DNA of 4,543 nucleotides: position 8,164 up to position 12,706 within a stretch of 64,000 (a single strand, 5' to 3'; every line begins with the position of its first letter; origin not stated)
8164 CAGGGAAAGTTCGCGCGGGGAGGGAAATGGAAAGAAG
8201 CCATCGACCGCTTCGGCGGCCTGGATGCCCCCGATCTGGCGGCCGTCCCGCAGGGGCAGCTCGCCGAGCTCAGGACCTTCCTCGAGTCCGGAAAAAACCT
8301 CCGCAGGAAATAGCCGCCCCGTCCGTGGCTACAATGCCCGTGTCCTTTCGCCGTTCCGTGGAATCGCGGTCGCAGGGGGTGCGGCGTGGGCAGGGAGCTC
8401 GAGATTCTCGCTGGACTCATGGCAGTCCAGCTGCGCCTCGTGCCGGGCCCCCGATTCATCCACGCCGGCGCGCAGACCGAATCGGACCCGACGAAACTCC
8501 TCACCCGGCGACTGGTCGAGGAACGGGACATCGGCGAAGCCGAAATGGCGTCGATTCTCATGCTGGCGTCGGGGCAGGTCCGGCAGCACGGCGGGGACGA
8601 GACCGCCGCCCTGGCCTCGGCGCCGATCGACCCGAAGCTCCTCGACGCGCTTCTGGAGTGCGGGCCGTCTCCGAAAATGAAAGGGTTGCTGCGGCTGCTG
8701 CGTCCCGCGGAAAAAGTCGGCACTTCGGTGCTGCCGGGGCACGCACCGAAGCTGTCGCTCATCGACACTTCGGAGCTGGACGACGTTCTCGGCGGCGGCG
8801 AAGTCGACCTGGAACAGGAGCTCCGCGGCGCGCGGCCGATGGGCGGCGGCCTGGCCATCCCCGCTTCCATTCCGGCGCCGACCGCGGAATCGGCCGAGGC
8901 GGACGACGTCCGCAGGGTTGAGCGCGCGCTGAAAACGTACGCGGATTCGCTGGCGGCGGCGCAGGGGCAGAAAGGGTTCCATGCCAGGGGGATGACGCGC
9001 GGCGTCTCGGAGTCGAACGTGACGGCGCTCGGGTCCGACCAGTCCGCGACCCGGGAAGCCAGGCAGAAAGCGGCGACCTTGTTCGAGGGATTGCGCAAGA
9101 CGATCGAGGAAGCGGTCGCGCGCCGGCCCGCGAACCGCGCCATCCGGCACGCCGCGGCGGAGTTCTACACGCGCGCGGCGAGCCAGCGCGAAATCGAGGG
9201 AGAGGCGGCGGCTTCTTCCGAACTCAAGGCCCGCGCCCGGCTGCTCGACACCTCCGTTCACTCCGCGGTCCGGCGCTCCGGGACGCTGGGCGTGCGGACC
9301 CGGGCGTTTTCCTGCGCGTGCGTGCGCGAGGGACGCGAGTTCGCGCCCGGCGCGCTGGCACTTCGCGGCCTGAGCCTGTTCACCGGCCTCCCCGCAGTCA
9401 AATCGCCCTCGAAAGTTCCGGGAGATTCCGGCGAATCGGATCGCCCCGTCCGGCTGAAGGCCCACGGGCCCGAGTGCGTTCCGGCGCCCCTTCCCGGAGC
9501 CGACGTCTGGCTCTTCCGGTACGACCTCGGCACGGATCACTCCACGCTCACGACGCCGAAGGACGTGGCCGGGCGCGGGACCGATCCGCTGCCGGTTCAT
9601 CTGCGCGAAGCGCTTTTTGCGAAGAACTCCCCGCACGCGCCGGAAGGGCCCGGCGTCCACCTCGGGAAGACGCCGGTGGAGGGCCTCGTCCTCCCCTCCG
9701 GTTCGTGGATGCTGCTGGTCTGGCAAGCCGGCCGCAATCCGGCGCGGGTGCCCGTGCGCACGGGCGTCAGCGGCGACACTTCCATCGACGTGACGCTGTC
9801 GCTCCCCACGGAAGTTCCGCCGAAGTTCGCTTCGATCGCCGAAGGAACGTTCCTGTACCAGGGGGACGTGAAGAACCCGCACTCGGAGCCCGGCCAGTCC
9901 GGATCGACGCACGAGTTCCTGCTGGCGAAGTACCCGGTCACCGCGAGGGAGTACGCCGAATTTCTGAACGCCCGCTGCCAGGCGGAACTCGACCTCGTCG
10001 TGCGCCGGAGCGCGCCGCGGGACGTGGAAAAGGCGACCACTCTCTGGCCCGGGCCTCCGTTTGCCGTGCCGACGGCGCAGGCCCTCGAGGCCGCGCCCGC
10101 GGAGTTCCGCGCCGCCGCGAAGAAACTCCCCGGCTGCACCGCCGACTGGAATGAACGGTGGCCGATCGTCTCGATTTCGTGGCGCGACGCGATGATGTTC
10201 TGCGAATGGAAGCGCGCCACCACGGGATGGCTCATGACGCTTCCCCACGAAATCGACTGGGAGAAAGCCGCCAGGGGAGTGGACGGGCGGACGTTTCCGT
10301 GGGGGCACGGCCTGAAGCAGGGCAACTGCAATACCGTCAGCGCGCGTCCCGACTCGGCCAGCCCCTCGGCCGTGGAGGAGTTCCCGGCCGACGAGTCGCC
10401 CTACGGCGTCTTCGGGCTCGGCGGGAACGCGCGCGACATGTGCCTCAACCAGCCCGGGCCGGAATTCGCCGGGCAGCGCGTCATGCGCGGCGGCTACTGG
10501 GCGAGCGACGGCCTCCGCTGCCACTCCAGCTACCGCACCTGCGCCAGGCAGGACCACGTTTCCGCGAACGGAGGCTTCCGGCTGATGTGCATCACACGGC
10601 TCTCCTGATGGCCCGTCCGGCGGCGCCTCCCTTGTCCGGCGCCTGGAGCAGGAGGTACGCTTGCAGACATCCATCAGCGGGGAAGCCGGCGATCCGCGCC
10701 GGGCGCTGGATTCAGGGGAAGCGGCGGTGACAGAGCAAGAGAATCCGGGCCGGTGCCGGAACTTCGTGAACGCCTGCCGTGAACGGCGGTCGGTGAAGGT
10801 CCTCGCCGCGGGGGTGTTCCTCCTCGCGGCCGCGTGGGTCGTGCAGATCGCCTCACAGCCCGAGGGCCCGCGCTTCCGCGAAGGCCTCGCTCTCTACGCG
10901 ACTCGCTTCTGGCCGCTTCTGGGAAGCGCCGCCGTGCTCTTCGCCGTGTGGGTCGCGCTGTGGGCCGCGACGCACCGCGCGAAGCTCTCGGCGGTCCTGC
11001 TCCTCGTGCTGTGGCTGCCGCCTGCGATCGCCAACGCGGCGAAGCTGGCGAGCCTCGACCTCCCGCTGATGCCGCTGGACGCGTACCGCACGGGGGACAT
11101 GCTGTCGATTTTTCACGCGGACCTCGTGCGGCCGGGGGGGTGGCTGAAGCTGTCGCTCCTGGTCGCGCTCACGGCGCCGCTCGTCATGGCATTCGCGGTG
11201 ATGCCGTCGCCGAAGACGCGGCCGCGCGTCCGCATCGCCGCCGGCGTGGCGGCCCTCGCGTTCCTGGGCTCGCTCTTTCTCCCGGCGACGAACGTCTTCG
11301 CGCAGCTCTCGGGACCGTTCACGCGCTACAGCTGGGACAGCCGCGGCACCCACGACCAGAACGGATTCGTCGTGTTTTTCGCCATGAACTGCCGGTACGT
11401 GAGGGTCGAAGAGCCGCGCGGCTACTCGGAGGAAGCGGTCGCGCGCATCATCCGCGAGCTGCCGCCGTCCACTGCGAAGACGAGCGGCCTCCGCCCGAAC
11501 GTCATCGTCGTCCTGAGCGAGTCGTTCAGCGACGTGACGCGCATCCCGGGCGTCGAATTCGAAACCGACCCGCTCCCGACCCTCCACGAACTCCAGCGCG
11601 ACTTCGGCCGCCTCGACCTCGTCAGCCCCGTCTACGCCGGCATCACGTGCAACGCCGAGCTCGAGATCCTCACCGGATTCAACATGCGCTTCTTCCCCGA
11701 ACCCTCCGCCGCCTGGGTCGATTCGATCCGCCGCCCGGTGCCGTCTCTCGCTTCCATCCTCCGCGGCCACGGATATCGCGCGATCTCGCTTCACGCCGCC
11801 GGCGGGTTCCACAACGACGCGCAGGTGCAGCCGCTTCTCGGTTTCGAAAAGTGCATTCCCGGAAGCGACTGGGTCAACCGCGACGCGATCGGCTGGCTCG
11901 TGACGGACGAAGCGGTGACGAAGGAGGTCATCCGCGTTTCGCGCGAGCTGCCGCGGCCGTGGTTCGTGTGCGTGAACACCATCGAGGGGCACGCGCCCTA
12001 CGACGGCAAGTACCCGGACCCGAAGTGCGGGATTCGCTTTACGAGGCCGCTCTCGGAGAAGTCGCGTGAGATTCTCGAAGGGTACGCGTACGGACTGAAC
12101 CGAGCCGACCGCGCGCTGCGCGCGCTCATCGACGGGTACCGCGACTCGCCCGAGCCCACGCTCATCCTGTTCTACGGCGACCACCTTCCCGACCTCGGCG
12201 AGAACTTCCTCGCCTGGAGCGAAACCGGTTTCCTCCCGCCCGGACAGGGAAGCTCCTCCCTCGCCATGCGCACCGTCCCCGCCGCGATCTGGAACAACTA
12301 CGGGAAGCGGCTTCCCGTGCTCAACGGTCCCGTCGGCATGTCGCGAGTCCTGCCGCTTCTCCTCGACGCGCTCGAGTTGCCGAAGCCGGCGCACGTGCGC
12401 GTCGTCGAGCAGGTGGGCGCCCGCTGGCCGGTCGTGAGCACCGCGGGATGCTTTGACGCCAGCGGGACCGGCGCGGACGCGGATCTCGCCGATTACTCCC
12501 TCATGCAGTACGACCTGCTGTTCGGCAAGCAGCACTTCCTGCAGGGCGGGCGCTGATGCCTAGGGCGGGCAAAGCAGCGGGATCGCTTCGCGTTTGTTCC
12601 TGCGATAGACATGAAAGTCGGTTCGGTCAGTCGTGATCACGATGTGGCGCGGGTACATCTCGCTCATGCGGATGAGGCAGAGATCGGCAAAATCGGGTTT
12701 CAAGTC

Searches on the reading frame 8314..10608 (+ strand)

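Call 13: search_protein_families(library=pfam, proteins=[window:8314-10608:+], max_evalue=0.01)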
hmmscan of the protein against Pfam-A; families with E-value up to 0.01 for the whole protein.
window:8314-10608:+ (764 aa): 1 family
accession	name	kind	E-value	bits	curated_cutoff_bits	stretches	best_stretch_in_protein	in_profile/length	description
PF03781.23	FGE-sulfatase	-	4.3e-27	95.8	23.3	1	505-757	5-253/255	Sulfatase-modifying factor enzyme 1-like domain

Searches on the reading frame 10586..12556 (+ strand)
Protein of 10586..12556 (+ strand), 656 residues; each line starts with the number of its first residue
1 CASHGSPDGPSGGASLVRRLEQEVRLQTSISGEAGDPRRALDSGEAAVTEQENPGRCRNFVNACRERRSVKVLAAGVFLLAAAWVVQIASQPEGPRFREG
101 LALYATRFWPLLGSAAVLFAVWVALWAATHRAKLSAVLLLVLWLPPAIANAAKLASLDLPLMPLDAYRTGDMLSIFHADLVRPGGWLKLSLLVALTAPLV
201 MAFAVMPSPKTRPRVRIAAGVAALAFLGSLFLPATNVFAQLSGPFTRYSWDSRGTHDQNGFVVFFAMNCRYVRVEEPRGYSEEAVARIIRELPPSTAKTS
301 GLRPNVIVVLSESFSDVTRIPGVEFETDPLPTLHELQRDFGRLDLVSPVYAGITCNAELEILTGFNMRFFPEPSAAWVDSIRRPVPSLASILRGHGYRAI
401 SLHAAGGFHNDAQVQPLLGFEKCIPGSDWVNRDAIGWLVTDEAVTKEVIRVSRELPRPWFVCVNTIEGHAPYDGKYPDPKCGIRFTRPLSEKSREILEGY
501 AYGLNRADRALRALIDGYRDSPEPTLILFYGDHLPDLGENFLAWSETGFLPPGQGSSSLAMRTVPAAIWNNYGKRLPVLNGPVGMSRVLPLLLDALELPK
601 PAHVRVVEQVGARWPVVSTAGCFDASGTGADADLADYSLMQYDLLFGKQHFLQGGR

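Call 13: search_protein_families(library=pfam, proteins=[window:10586-12556:+], max_evalue=0.01)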
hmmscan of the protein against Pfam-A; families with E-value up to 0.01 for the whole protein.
window:10586-12556:+ (656 aa): 2 families
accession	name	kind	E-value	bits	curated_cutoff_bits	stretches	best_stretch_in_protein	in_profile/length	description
PF00884.28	Sulfatase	-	1.6e-29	103.6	25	1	304-596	1-299/301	Sulfatase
PF19529.4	DUF6057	-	0.0002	20.9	29.8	1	64-207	116-255/569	Family of unknown function (DUF6057)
